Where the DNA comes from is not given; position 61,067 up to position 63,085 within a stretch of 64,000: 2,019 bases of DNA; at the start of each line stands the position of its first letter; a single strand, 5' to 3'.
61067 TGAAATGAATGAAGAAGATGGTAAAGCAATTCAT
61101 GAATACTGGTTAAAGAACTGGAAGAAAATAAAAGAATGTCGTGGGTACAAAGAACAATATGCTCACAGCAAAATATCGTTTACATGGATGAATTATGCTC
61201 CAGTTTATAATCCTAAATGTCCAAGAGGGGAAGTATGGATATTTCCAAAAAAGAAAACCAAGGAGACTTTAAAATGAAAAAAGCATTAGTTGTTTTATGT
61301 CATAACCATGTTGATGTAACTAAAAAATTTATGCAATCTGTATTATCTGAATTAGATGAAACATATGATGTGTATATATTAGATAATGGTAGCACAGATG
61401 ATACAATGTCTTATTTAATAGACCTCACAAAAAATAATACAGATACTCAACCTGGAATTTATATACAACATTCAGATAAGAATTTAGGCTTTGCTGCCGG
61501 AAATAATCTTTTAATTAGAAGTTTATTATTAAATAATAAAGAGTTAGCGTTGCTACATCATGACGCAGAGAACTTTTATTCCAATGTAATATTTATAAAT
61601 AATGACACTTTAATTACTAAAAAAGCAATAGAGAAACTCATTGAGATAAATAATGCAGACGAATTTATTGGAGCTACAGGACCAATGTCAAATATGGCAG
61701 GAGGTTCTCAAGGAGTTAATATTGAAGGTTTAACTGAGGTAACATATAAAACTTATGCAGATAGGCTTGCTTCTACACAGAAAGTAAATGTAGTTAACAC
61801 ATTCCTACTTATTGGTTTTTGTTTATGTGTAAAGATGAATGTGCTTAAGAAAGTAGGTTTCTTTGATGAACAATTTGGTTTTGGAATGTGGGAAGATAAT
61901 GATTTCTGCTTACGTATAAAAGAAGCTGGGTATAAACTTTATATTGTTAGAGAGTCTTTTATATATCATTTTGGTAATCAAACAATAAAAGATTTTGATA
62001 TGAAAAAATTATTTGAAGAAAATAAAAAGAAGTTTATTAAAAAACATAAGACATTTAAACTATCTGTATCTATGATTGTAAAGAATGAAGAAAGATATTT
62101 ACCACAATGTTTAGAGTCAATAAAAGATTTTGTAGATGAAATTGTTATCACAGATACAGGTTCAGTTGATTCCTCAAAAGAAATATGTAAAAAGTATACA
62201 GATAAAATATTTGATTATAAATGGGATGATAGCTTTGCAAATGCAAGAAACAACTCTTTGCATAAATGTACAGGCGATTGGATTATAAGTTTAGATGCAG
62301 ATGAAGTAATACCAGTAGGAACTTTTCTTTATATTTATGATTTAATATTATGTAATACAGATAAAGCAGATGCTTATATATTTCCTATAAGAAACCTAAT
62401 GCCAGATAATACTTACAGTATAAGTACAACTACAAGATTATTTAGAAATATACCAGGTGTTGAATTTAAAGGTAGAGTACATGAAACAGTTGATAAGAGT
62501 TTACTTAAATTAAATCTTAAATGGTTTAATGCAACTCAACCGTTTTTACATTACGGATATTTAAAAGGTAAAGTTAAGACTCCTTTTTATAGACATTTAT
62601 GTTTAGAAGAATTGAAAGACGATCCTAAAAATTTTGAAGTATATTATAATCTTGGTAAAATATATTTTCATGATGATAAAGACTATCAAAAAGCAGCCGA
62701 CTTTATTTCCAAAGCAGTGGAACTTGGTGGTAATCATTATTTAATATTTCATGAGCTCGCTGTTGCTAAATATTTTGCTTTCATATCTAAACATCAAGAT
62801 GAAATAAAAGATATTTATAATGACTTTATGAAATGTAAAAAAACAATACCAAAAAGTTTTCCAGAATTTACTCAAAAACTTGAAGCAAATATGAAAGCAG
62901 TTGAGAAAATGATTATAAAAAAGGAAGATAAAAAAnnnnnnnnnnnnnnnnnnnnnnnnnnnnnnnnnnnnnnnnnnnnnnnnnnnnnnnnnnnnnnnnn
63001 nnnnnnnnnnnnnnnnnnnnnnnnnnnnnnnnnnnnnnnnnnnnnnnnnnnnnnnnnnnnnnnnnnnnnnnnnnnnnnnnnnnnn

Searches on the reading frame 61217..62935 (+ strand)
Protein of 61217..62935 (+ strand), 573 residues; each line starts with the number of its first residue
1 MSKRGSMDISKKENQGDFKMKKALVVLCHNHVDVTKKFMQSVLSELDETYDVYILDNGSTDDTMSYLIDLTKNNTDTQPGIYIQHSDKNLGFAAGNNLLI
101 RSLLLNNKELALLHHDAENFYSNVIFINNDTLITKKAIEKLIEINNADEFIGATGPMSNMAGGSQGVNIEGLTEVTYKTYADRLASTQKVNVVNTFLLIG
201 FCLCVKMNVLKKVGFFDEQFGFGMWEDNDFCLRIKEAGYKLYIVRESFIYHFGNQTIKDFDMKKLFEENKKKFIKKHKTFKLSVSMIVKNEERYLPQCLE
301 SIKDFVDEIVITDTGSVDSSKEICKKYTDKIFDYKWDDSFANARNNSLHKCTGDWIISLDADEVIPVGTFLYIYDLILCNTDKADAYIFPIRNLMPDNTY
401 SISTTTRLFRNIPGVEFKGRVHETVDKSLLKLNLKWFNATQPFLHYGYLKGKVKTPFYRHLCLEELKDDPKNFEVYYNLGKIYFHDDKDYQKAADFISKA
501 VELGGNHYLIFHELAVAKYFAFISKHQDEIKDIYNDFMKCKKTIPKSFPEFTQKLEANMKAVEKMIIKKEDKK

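Call 10: search_protein_families(library=pfam, max_evalue=0.001, proteins=[window:61217-62935:+])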
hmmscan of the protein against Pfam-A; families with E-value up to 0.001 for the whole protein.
window:61217-62935:+ (573 aa): 7 families
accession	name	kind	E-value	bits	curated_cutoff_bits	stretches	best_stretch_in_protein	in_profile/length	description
PF00535.33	Glycos_transf_2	-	8.7e-28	97.8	23.3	2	283-379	1-105/168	Glycosyl transferase family 2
PF13704.12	Glyco_tranf_2_4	-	1.2e-10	42.2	27.5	1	289-365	1-84/98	Glycosyl transferase family 2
PF10111.15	Glyco_tranf_2_2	-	2.1e-08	34.4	27.3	1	44-260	24-225/276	Glycosyltransferase like family 2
PF13632.12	Glyco_trans_2_3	-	5.1e-08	33.4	27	1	124-260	2-132/198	Glycosyl transferase family group 2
PF13641.12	Glyco_tranf_2_3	-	7.3e-06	26.6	27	1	124-257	90-217/230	Glycosyltransferase like family 2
PF13431.12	TPR_17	-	3.5e-05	24.2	24.4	1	461-493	1-32/34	Tetratricopeptide repeat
PF13181.12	TPR_8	-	0.00098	19.6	25.7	0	474-503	2-30/34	Tetratricopeptide repeat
